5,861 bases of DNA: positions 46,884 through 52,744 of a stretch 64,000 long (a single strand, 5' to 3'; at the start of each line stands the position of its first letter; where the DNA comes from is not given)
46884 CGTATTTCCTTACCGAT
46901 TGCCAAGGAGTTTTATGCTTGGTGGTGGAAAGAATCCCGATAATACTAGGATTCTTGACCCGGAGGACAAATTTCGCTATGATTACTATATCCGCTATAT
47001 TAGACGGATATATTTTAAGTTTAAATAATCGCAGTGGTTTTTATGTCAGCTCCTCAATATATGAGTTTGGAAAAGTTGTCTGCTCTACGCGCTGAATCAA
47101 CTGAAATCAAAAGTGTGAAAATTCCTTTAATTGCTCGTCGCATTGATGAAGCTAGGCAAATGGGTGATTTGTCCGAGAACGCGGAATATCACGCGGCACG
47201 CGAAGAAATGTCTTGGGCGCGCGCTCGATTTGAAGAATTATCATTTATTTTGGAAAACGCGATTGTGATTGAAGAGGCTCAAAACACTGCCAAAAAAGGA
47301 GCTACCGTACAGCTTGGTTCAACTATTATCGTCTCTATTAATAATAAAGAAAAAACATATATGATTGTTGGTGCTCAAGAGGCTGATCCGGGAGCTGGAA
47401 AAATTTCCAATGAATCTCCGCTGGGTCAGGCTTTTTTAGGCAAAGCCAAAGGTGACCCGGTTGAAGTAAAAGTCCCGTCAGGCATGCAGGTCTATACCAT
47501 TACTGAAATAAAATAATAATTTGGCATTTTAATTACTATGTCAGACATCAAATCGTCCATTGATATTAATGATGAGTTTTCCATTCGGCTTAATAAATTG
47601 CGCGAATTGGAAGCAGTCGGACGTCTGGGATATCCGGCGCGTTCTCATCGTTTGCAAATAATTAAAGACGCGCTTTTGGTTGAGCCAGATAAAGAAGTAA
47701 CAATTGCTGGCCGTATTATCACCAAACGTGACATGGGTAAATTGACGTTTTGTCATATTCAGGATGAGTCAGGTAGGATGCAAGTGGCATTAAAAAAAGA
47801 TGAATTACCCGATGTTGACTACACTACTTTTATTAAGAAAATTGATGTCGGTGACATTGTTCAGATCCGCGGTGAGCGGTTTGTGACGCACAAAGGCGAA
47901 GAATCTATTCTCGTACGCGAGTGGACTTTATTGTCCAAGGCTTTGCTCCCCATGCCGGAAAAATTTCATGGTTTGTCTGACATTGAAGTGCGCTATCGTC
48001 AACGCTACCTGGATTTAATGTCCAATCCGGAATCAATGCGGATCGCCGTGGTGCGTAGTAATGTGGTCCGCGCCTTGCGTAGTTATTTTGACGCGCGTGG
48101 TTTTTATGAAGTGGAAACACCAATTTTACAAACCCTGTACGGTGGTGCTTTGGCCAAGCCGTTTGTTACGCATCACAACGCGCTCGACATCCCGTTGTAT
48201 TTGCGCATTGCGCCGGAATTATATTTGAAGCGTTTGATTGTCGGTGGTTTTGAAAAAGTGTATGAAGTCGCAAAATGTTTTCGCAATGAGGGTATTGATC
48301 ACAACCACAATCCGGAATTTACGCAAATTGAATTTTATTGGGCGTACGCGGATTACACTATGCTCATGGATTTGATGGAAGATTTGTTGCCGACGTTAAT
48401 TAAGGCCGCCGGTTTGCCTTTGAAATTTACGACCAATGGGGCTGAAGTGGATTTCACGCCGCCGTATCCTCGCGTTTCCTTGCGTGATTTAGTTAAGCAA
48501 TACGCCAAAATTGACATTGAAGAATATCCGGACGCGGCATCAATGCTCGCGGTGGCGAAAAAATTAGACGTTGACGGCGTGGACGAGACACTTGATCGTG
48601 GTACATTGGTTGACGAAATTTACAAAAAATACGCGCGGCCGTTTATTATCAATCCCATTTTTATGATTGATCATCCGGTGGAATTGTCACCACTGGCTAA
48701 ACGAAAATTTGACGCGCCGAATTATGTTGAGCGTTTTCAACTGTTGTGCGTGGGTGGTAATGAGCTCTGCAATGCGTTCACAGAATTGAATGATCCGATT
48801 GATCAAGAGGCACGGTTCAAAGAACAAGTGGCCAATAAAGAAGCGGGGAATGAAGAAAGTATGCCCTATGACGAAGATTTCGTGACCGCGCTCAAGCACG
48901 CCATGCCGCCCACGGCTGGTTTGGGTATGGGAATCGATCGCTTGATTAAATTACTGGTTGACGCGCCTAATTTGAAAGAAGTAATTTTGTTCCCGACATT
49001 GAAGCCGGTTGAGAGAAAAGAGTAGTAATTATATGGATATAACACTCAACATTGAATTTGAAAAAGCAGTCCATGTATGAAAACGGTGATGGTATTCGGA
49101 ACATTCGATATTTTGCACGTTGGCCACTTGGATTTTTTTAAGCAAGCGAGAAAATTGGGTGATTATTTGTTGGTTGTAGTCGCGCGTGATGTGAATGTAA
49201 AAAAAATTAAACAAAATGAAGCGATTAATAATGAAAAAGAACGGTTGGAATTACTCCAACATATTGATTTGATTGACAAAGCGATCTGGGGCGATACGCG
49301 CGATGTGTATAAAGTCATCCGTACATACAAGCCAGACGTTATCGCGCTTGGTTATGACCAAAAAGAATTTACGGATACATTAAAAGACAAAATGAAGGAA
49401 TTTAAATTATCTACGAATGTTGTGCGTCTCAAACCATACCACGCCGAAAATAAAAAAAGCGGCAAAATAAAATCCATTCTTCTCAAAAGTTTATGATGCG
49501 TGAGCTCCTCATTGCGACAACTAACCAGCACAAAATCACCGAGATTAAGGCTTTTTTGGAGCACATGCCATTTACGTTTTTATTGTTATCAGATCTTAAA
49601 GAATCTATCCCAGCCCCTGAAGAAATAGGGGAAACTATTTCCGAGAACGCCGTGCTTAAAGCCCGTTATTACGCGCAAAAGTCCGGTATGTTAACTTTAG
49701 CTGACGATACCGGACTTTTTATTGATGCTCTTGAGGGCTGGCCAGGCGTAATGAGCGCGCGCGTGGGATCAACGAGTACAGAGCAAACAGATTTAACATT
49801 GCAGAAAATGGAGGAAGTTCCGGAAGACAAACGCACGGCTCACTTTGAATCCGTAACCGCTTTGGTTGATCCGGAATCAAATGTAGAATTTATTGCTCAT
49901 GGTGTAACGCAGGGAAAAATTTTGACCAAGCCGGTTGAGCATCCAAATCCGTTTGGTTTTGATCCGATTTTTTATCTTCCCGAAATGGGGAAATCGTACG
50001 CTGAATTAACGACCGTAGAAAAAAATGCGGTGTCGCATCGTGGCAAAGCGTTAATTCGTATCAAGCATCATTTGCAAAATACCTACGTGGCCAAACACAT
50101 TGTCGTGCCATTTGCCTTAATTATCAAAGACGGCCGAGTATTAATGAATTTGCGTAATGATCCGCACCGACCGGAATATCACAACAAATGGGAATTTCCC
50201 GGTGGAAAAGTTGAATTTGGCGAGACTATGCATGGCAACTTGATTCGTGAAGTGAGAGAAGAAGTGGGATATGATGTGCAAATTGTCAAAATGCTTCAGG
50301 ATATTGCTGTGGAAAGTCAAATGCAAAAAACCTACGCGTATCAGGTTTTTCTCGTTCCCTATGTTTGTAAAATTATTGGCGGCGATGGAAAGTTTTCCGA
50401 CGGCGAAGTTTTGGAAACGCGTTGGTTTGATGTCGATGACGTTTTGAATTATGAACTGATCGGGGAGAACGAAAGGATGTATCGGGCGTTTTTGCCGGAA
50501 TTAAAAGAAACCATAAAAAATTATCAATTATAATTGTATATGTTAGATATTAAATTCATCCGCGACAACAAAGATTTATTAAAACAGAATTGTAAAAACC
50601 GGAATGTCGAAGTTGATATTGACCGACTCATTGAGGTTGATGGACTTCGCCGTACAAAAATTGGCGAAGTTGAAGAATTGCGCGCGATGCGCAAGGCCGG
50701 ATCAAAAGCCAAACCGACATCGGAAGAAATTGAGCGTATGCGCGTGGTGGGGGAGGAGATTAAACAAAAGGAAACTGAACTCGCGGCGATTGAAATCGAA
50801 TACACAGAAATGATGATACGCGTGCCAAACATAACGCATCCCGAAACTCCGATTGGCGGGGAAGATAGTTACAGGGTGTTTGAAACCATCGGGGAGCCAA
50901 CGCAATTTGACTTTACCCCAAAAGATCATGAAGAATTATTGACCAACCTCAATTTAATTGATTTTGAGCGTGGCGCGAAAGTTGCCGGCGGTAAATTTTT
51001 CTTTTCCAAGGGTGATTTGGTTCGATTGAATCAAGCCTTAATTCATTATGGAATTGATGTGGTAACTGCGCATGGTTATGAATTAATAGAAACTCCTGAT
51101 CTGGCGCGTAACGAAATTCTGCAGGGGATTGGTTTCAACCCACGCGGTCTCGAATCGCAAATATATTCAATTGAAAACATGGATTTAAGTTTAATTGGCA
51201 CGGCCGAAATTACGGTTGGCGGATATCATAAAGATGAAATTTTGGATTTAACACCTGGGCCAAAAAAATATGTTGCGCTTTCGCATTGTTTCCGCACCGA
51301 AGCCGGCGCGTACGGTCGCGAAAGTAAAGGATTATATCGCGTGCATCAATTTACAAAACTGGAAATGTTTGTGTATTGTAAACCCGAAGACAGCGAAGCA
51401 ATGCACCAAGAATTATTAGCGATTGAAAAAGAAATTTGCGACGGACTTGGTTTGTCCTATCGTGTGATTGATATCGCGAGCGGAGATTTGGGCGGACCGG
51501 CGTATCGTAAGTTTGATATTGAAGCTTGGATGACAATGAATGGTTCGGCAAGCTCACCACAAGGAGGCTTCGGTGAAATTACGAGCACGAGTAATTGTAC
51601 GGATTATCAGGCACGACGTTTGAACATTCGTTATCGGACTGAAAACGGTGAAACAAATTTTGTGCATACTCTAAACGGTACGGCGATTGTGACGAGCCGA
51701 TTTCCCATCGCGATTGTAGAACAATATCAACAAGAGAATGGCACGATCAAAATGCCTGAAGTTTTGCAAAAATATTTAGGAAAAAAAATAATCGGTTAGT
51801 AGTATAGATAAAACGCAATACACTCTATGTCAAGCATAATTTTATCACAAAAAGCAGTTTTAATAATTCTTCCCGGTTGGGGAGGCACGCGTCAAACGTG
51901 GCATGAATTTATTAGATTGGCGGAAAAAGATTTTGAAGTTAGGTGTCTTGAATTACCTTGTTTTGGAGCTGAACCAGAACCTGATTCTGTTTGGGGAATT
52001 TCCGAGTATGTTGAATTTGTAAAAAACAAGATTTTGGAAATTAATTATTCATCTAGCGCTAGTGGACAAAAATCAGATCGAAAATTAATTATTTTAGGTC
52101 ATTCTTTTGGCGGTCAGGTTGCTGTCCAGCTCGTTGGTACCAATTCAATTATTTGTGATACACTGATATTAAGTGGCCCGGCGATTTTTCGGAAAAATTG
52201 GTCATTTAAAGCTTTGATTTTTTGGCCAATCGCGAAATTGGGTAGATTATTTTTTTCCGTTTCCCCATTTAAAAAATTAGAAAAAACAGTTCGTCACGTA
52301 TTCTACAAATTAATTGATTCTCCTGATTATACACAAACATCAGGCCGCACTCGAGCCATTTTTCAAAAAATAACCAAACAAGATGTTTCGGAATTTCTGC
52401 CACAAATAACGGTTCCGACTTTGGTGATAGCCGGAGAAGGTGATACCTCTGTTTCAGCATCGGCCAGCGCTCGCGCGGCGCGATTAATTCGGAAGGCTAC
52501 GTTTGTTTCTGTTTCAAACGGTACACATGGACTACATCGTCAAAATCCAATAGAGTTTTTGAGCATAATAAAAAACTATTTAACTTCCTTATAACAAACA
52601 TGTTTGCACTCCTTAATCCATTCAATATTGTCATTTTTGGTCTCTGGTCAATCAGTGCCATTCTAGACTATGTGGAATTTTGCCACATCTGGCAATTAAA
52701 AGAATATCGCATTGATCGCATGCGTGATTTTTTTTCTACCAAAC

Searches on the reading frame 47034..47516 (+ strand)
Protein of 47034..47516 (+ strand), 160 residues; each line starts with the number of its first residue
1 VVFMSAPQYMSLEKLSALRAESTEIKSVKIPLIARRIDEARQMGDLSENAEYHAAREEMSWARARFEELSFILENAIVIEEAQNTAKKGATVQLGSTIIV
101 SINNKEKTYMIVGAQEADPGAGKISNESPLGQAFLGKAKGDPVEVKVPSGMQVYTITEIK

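Call 91: search_protein_families(library=pfam, proteins=[window:47034-47516:+], max_evalue=0.000001)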
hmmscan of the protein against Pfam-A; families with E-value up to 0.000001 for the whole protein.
window:47034-47516:+ (160 aa): 2 families
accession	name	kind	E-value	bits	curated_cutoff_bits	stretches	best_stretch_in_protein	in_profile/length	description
PF01272.25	GreA_GreB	-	3e-22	78.8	26.9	1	90-160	4-76/77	Transcription elongation factor, GreA/GreB, C-term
PF03449.20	GreA_GreB_N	-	2.9e-19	69.5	24.5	1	9-78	2-71/71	Transcription elongation factor, N-terminal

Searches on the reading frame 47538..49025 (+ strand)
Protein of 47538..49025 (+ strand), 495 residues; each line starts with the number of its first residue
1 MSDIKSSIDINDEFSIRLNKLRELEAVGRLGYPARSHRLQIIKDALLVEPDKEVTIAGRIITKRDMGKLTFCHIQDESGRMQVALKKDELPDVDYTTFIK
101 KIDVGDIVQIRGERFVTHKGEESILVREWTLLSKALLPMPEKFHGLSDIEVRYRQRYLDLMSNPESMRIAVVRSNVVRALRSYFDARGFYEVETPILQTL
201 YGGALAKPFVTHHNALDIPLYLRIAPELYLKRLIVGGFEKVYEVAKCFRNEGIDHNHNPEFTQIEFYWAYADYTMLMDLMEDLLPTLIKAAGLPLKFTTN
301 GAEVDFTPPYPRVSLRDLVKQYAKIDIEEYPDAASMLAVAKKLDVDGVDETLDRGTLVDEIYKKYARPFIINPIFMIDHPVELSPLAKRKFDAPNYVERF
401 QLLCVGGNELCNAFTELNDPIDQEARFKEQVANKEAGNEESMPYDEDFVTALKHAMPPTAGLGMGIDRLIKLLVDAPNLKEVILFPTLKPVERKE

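Call 91: search_protein_families(library=pfam, proteins=[window:47538-49025:+], max_evalue=0.000001)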
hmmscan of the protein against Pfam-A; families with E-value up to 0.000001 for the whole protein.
window:47538-49025:+ (495 aa): 2 families
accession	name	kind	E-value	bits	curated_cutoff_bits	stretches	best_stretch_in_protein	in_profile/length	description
PF00152.25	tRNA-synt_2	-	4.2e-83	279.4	25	1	149-488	2-307/308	tRNA synthetases class II (D, K and N)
PF01336.31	tRNA_anti-codon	-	2.5e-15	56.6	27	1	54-132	1-75/75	OB-fold nucleic acid binding domain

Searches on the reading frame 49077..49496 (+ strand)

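Call 91: search_protein_families(library=pfam, proteins=[window:49077-49496:+], max_evalue=0.000001)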
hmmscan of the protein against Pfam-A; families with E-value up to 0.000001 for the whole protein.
window:49077-49496:+ (139 aa): 1 family
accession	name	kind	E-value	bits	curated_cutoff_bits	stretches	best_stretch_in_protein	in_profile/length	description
PF01467.32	CTP_transf_like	-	1.4e-21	77.5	21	1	6-129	2-123/133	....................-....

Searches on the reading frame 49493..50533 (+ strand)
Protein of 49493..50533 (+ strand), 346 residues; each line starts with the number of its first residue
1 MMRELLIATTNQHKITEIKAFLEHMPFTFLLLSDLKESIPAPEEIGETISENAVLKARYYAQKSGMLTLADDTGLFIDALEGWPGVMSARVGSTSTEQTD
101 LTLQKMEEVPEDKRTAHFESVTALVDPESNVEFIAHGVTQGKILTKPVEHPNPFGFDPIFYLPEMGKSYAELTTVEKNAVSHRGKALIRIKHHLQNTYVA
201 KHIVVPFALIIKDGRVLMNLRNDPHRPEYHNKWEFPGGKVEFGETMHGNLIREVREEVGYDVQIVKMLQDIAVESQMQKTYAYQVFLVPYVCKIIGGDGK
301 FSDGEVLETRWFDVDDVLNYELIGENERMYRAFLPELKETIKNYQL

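Call 91: search_protein_families(library=pfam, proteins=[window:49493-50533:+], max_evalue=0.000001)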
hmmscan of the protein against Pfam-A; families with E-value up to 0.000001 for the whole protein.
window:49493-50533:+ (346 aa): 2 families
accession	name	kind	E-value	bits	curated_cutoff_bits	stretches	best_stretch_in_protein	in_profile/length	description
PF01725.21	Ham1p_like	-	3e-53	180.9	22.5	1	5-191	1-184/186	Ham1 family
PF00293.34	NUDIX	-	1.1e-15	58.3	21.1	1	209-332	10-133/134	NUDIX domain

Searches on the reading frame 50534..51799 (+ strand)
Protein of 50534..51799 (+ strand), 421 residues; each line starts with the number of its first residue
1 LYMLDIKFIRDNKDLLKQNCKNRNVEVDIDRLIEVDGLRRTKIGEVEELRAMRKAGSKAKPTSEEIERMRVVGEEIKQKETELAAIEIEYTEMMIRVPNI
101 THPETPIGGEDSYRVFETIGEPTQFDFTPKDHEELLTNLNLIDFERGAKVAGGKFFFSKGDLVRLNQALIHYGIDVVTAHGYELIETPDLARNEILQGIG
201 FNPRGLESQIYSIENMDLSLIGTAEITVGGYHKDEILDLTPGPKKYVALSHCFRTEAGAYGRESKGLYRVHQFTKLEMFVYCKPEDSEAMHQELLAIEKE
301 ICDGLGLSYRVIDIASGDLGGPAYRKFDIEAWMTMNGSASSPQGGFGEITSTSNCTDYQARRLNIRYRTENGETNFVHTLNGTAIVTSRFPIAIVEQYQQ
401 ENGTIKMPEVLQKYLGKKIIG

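Call 91: search_protein_families(library=pfam, proteins=[window:50534-51799:+], max_evalue=0.000001)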
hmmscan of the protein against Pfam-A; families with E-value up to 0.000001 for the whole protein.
window:50534-51799:+ (421 aa): 2 families
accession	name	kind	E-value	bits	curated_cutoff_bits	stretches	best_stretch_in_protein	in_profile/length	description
PF00587.30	tRNA-synt_2b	-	2.5e-25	90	29.3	1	216-398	9-179/179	tRNA synthetase class II core domain (G, H, P, S and T)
PF02403.27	Seryl_tRNA_N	-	2.9e-17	63.3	28.2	1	3-100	1-107/108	Seryl-tRNA synthetase N-terminal domain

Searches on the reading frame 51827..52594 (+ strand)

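Call 91: search_protein_families(library=pfam, proteins=[window:51827-52594:+], max_evalue=0.000001)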
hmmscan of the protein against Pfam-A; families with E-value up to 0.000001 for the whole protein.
window:51827-52594:+ (255 aa): 3 families
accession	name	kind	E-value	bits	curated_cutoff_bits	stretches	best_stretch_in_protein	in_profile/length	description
PF12697.13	Abhydrolase_6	-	4.2e-17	64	26.3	1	12-244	1-214/217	Alpha/beta hydrolase family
PF00561.26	Abhydrolase_1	-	2.6e-15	57.2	25.8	1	11-237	2-241/245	alpha/beta hydrolase fold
PF12146.15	Hydrolase_4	-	2e-14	54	27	1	8-237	3-235/239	Serine aminopeptidase, S33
